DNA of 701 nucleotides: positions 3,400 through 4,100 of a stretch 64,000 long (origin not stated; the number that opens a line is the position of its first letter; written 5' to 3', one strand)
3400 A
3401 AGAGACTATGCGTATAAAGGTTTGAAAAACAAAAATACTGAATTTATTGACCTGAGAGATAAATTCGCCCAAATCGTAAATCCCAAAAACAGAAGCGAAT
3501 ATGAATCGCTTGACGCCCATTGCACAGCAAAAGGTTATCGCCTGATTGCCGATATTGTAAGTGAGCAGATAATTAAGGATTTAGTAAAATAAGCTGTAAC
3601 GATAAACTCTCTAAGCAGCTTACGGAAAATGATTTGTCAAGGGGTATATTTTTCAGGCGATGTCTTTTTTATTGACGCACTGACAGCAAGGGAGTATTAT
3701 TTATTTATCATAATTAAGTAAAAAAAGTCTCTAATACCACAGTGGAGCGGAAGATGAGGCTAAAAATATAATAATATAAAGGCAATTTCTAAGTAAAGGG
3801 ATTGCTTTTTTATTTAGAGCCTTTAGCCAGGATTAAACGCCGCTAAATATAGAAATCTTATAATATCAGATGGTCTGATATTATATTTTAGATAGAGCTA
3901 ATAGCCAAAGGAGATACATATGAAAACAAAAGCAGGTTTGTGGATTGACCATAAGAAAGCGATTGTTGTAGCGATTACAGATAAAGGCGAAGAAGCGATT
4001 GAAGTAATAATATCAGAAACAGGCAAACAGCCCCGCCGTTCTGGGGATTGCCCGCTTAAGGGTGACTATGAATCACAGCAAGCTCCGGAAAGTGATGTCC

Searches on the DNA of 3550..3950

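Call 15: search_rna_families(source=window, start=3550, end=3950, threshold=evalue, max_evalue=10, show_alignments=2)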
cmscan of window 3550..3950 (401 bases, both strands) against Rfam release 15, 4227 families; matches with E-value up to 10: 11.
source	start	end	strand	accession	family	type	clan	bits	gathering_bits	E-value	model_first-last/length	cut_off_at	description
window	3848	3922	+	RF01054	preQ1-II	Cis-reg; riboswitch;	-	21.4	47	0.33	1-99/99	no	PreQ1-II (pre queuosine) riboswitch aptamer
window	3698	3773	-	RF00528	snoMe28S-Gm1083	Gene; snRNA; snoRNA; CD-box;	-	20.1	48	0.35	1-89/89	no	Small nucleolar RNA Me28S-Gm1083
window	3836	3904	+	RF00819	mir-246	Gene; miRNA;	-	17.7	60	0.5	1-72/72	no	mir-246 microRNA precursor family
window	3701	3814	+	RF04182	GibS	Gene; sRNA;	-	17.2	115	5.3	1-142/142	no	GibS sRNA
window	3757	3873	+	RF01578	RUF1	Gene; sRNA;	-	16.4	70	0.9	1-264/264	no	Plasmodium RNA of unkown function RUF1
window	3698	3773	+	RF01717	PhotoRC-II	Cis-reg;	-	16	39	6.4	1-96/96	no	PhotoRC-II RNA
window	3719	3820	+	RF00557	L10_leader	Cis-reg; leader;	-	15.8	44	2.8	1-138/138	no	Ribosomal protein L10 leader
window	3742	3810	+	RF00358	snoZ101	Gene; snRNA; snoRNA; CD-box;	CL00057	15.8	44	6.2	1-96/96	no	Small nucleolar RNA Z101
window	3744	3875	+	RF00200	snoZ199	Gene; snRNA; snoRNA; CD-box;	-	15.7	47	8.5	1-84/84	no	Small nucleolar RNA Z199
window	3733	3816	+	RF02363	Yfr11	Gene; sRNA;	-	15.5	44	7.7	1-144/144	no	Cyanobacterial functional RNA 11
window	3595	3677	+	RF01513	Afu_335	Gene; snRNA; snoRNA; CD-box;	-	13.5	50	6.7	1-96/96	no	A. fumigatus snoRNA Afu_335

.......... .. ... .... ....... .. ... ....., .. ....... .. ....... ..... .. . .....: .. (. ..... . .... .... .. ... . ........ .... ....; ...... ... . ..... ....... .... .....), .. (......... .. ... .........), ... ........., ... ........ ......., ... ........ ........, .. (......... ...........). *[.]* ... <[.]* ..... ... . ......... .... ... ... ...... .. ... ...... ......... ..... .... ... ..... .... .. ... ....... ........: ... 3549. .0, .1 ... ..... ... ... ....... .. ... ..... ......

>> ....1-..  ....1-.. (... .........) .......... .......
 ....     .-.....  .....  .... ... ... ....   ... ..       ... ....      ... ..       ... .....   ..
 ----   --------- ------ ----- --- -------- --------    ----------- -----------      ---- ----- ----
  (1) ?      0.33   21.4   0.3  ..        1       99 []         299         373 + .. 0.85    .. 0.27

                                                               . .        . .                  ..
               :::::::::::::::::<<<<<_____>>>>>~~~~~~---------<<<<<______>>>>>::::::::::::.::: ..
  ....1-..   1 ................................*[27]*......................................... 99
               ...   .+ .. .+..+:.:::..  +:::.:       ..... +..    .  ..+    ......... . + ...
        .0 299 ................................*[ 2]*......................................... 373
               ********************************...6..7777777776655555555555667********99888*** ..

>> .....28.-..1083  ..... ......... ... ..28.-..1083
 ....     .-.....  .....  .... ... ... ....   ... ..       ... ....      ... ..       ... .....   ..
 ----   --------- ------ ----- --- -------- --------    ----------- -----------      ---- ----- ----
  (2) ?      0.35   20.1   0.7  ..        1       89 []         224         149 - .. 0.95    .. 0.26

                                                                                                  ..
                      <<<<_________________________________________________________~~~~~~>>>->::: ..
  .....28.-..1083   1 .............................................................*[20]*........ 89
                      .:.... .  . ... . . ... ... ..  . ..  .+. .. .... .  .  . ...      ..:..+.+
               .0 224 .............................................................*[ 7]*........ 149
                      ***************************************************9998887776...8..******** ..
